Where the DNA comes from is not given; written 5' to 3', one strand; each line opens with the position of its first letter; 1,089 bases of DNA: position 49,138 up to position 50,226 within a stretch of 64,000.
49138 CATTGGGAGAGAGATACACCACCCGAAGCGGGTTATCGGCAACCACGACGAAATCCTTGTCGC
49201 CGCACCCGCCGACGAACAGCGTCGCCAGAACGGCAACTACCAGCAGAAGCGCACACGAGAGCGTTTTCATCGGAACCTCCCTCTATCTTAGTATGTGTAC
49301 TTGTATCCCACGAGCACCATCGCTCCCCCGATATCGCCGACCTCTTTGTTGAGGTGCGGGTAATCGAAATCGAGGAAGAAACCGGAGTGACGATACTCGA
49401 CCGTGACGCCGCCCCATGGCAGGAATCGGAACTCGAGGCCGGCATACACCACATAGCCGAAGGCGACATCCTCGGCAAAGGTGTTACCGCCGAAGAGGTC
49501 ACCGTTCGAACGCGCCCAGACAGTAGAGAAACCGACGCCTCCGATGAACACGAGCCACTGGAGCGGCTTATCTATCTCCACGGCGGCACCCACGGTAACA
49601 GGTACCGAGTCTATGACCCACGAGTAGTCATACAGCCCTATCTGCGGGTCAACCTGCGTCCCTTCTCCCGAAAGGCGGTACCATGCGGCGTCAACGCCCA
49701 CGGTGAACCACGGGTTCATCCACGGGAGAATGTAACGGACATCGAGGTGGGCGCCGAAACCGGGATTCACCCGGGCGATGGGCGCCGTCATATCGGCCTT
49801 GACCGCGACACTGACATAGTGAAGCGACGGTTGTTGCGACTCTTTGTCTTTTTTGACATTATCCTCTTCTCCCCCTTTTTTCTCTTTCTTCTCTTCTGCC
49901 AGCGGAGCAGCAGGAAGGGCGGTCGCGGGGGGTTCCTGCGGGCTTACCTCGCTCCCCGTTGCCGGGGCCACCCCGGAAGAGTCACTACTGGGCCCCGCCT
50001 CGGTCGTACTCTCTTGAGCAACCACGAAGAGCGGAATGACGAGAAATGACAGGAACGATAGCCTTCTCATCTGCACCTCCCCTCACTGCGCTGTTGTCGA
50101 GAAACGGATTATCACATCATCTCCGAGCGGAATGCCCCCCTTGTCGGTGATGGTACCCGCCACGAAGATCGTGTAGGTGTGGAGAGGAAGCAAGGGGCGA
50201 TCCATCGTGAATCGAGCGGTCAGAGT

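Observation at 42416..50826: Minus-strand surface cluster: Ig-like lipoprotein, OMP and a 2284-aa giant Ig-like repeat lipoprotein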

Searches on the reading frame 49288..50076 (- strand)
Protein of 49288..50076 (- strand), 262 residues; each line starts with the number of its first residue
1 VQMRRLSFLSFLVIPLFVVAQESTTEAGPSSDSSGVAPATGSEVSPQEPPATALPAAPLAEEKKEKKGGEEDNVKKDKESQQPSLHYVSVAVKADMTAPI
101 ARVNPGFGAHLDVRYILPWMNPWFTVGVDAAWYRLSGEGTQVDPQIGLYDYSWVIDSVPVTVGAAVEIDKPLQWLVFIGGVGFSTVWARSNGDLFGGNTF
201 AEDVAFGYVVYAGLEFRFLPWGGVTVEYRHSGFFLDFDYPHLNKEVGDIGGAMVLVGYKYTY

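Call 6: search_protein_families(library=pfam, proteins=[window:49288-50076:-], max_evalue=0.1)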
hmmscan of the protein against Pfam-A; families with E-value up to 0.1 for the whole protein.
window:49288-50076:- (262 aa): 1 family
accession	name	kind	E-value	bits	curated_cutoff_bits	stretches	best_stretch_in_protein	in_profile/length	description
PF13505.12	OMP_b-brl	-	4.7e-07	30.6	28.7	1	102-235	39-157/175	Outer membrane protein beta-barrel domain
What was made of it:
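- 49288..50070 (-): Outer-membrane protein, 260 aa (start corrected from GTG 50076 to ATG 50070): type-I signal peptide, disordered P/E/K-rich linker (aa ~20-85, nt 49816-50013), 8-stranded barrel (aa 86-258, nt 49297-49815), C-terminal YKYTY. Pfam OMP_b-brl 30.6 bits (call 6).
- On OMP_b-brl (PF13505) / 8-stranded OmpA-OmpX-class barrels: 30.6 bits against 28.7 (call 6).
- Checked: Middle protein: a type-I signal peptide (..VVA/QE), a ~65-aa P/E/K-rich segment and an OMP_b-brl barrel (30.6 bits against a cutoff of 28.7, call 6), ending in ..GYKYTY.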

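Call 7: search_protein_families(library=ncbifam, proteins=[window:49288-50076:-], max_evalue=0.1)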
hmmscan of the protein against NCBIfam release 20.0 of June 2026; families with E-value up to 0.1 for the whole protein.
window:49288-50076:- (262 aa): 0 families
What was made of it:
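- On Slam / two-partner secretion / inverse-autotransporter translocons: No such Pfam or NCBIfam match (calls 6, 7).
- There is no DUF560, POTRA or TPR match (calls 6, 7).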

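Call 13: find_encoding_contigs(protein=window:49288-50076:-, flank=10000, max_places=6)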
Protein window:49288-50076:- (262 aa): no gene with exactly this product is on record in the collection.

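Call 17: find_related_loci(query=window:49288-50076:-, collection=genome_contigs, flank=10000)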
Query window:49288-50076:- (262 aa) in genome_contigs; peptide patterns used: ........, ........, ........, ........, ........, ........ (x = any residue, [..] = any of these).
598 stretches matched a pattern (row limit reached: there are more); 4 encode a relative of the query (tblastn E <= 1e-3); 4 distinct loci.
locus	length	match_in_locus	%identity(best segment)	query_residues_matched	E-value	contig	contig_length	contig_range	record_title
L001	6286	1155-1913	74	2-262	2e-124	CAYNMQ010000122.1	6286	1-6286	MAG TPA_asm: uncultured Spirochaetales bacterium isolate SRP167436_co1_156 genome assembly, contig: NODE_20879_length_62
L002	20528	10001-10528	81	87-262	2e-100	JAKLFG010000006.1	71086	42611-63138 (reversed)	MAG: bacterium isolate RA.bin151 RA.bin151_6, whole genome shotgun sequence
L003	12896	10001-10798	59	2-256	4e-100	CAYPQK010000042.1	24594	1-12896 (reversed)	MAG TPA_asm: uncultured Spirochaetales bacterium isolate binchicken_co220_184 genome assembly, contig: NODE_1214_length_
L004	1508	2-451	82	113-262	2e-88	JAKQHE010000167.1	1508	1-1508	MAG: bacterium isolate USDE_metabat.136 k141_1326589, whole genome shotgun sequence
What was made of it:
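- On Bacteroidetes LES-bearing surface lipoproteins: The lineage is apparently not Bacteroidota (call 17), and whether it has the pathway is unknown.
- Closest known: Leptospira Lig proteins. Same: Two related MAGs here are labelled Spirochaetales, a different order of the same phylum as Leptospira (call 17).
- Two related MAGs are labelled Spirochaetales and two others only 'bacterium' (call 17).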

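Call 23: find_homologous_proteins(query=window:49288-50076:-, max_evalue=0.001)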
Query window:49288-50076:- (262 aa): 9 proteins with E <= 0.001 among 1412 candidates.
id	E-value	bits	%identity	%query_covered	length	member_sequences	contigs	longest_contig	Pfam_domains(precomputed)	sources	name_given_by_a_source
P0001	3.1e-173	593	100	99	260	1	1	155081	PF13505.13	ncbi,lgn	-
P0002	7.2e-122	424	74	99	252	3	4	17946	PF13505.13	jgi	-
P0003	2.1e-107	377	67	91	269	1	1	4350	PF13505.13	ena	-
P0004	1.9e-103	364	61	99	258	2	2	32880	PF13505.13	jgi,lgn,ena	-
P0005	2.6e-100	354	70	81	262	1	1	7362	PF13505.13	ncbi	-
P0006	5.8e-99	349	57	99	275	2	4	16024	PF13505.13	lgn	-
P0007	1.2e-95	338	55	99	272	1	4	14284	PF13505.13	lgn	-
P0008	5.6e-95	336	76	67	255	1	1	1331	PF13505.13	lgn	-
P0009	2.7e-87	311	81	62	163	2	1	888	PF13505.13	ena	-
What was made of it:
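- Closest known: Small 8-stranded outer-membrane barrels. Different: The family is very small (9 clusters, call 23) and tied to the two Big_5 lipoprotein genes.
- The OMP family is tiny, with 9 clusters among 5.8 billion proteins (call 23), and every member whose context could be read sits in the trio.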

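Call 24: find_encoding_contigs(protein=P0001, flank=3000, max_places=3)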
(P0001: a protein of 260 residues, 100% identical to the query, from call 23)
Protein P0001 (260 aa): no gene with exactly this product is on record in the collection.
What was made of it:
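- Tried and rejected: Exact look-ups of the window's OMP found no contig on record (calls 13, 24).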

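Call 25: find_encoding_contigs(protein=P0004, flank=10000, max_places=3)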
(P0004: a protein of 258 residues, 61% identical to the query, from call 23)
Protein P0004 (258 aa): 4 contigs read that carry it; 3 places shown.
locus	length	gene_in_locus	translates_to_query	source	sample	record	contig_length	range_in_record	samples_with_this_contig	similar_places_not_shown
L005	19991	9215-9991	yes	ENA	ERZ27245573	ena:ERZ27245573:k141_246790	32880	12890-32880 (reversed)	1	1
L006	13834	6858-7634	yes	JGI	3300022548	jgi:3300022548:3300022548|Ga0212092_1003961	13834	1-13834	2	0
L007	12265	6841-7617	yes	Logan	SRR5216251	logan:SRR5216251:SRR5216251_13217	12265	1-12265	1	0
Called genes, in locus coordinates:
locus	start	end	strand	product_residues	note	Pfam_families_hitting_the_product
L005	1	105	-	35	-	?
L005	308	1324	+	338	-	PF13439:Glyco_transf_4, PF13579:Glyco_trans_4_4, PF00534:Glycos_transf_1, PF13692:Glyco_trans_1_4, PF20706:GT4-conflict (weak)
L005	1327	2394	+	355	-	PF00702:Hydrolase (weak), PF12710:HAD (weak)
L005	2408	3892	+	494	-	PF10503:Esterase_PHB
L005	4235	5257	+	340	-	PF03781:FGE-sulfatase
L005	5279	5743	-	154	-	PF22811:Zn_ribbon_NrdR, PF03477:ATP-cone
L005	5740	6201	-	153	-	PF00383:dCMP_cyt_deam_1, PF14437:MafB19-deam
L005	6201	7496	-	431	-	PF00464:SHMT, PF00155:Aminotran_1_2, PF01212:Beta_elim_lyase (weak)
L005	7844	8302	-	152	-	-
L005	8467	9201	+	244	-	PF13205:Big_5, PF04234:CopC (faint), PF13205:Big_5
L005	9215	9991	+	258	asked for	PF13505:OMP_b-brl (weak)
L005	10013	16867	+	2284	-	PF13205:Big_5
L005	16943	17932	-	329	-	-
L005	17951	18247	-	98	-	-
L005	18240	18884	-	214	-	-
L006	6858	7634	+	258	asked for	PF13505:OMP_b-brl (weak)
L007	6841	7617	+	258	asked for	PF13505:OMP_b-brl (weak)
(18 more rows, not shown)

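Call 26: find_encoding_contigs(protein=P0006, flank=10000, max_places=3)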
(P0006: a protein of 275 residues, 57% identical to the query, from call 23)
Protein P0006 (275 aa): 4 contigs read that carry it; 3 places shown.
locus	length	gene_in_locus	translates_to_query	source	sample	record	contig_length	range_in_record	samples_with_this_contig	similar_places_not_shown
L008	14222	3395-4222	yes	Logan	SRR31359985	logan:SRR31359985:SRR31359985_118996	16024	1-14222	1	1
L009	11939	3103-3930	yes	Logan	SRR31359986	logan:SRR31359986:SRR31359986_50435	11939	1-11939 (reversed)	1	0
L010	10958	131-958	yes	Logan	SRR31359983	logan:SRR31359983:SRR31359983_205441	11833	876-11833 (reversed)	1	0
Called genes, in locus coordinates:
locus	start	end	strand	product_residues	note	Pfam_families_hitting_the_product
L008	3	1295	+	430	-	?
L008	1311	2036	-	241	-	-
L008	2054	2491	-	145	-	-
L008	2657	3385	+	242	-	PF04234:CopC (faint), PF13205:Big_5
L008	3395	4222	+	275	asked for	PF13505:OMP_b-brl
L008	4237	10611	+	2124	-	PF13205:Big_5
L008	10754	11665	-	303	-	-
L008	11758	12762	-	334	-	-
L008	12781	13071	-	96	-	-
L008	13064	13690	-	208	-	-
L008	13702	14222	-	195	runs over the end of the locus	PF04542:Sigma70_r2, PF08281:Sigma70_r4_2, PF04545:Sigma70_r4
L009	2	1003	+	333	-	?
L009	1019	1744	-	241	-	-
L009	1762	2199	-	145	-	-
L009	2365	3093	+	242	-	PF04234:CopC (faint), PF13205:Big_5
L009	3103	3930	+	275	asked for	PF13505:OMP_b-brl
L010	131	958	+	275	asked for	PF13505:OMP_b-brl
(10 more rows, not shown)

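Call 37: search_solved_structures(query=A1, max_evalue=1)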
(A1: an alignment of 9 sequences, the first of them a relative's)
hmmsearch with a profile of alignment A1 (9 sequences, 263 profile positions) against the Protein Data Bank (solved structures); distinct sequences matched with E-value up to 1: 0.

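Call 40: predict_structure(alignment_id=A1)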
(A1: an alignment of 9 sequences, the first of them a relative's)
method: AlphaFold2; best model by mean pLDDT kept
length: 260 residues; sequences in the alignment: 9
mean_pLDDT: 55.0   pTM: 0.42
mean pLDDT of the five models: 55.0, 51.3, 45.7, 45.2, 40.6
residues with pLDDT >= 90: 0; 70-90: 40; 50-70: 138; < 50: 82
segments of 3 or more residues with pLDDT < 50: 1-4, 13-81, 97-99, 244-248
pLDDT, mean of each block of 10 residues (from residue 1): 50 46 33 31 33 31 34 46 56 52 58 61 68 62 61 69 71 76 68 56 71 70 67 53 49 58
secondary structure, 60 per line:
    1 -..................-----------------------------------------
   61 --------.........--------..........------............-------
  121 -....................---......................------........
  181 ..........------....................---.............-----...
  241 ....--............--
elements in order: H2-19 H69-77 E86-95 E102-113 E122-141 E145-166 E173-190 E197-216 E220-232 H238-244 E247-258
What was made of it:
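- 49288..50070 (-): The AF2 model has 8 long strands but a mean pLDDT of only 55 (call 40).
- On Slam / two-partner secretion / inverse-autotransporter translocons: The barrel is about 175 aa with 8 strands (call 40).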

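Call 60: fold_search(model_id=the predicted structure, library=pdb)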
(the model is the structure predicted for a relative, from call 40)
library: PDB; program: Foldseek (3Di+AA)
matches with E <= 10: 873; with E <= 0.001: 14
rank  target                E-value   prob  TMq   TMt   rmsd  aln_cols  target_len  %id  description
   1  9fzd_A                1.8e-06  1.00  0.49  0.70   3.9       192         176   14  Structure of OmpA-long in complex with nanobody Nb39 (released 2024-07-17)
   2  9fzc_A                7.0e-06  1.00  0.49  0.72   4.3       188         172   14  Structure of OmpA-short in complex with nanobody Nb01 (released 2024-07-17)
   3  1p4t                  1.2e-05  1.00  0.41  0.63   5.4       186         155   13  Crystal structure of Neisserial surface protein A (NspA) (released 2003-07-22)
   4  3qrc_B                1.3e-05  1.00  0.38  0.58   6.1       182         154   15  The crystal structure of Ail, the attachment invasion locus protein of Yersinia pestis, in complex with the heparin an (released 2011-11-23)
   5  3qrc_A                1.4e-05  1.00  0.38  0.59   5.7       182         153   15  The crystal structure of Ail, the attachment invasion locus protein of Yersinia pestis, in complex with the heparin an (released 2011-11-23)
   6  9a2m_MODEL_1_A        2.1e-05  1.00  0.43  0.34   5.9       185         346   14  Model of E. coli OmpA by in-cell photo-crosslinking MS and deep learning (released 2023-02-24)
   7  1qj9                  2.6e-05  1.00  0.38  0.60   6.0       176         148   15  CRYSTAL STRUCTURE OF THE OUTER MEMBRANE PROTEIN OMPX FROM ESCHERICHIA COLI (released 1999-10-06)
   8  1bxw                  5.4e-05  1.00  0.47  0.68   5.8       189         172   14  OUTER MEMBRANE PROTEIN A (OMPA) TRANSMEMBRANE DOMAIN (released 1998-10-14)
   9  2n2l_MODEL_1_A        6.4e-05  1.00  0.37  0.56   6.9       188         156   17  NMR structure of yersinia pestis ail (attachment invasion locus) in decylphosphocholine micelles calculated wi (released 2015-07-22)
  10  1qjp                  3.4e-04  1.00  0.40  0.73   5.7       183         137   14  HIGH RESOLUTION STRUCTURE OF THE OUTER MEMBRANE PROTEIN A (OMPA) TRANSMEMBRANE DOMAIN (released 2000-06-30)
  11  2mnh_MODEL_1_A        5.0e-04  1.00  0.36  0.56   7.3       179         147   15  Refined structure of outer membrane protein x in nanodisc by measuring residual dipolar couplings (released 2015-03-18)
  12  9nh2_A                5.6e-04  1.00  0.42  0.48   9.7       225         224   10  In situ cryo-EM structure of porin III of the Legionella Dot/Icm T4SS machine (released 2025-09-17)
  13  2m06_MODEL_1_A        6.2e-04  1.00  0.34  0.53   7.7       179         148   16  NMR structure of OmpX in phopspholipid nanodiscs (released 2012-12-12)
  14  4rlc                  8.7e-04  1.00  0.41  0.73   5.0       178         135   11  Crystal structure of the N-terminal beta-barrel domain of Pseudomonas aeruginosa OprF (released 2015-04-22)
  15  8qxp                  1.2e-03  1.00  0.45  0.63   5.7       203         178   11  Crystal structure of the outer membrane porin OmpW from Klebsiella pneumoniae (released 2024-01-24)
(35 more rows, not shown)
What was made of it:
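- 49288..50070 (-): Foldseek's best matches are the OmpA transmembrane domain, NspA, Ail, OmpX and OmpW (call 60).
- Closest known: Small 8-stranded outer-membrane barrels. Same: The model has 8 strands, and these are its best structural matches (calls 40, 60).
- Barrel class: 8 strands in the model, and best Foldseek matches to OmpA-TM, NspA, Ail and OmpX (calls 40, 60).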

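Call 106: list_cluster_members(proteins=[P0001, P0005, P0010, P0057])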
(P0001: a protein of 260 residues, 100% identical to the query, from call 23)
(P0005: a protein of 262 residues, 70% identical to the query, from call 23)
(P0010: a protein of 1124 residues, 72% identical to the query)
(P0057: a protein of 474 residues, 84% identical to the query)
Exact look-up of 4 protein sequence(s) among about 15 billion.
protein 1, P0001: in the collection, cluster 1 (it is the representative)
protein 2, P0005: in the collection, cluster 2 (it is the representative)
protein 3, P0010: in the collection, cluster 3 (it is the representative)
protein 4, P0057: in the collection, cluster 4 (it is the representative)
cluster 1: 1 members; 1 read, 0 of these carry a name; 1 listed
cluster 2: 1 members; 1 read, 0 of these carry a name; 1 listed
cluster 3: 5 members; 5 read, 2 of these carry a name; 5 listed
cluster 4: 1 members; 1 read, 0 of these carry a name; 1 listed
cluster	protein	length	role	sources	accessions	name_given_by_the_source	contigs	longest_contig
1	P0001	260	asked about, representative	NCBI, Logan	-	-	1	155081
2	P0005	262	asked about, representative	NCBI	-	-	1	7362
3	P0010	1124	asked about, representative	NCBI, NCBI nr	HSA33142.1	MAG TPA: Ig-like domain-containing protein, partial [bacterium] | Ig-like domain-containing protein [bacterium]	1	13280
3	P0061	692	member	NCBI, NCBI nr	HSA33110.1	MAG TPA: Ig-like domain-containing protein, partial [bacterium] | Ig-like domain-containing protein [bacterium]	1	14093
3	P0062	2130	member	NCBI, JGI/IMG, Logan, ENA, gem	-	-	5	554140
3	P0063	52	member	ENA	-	-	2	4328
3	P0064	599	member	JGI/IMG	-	-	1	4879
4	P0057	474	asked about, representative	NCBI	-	-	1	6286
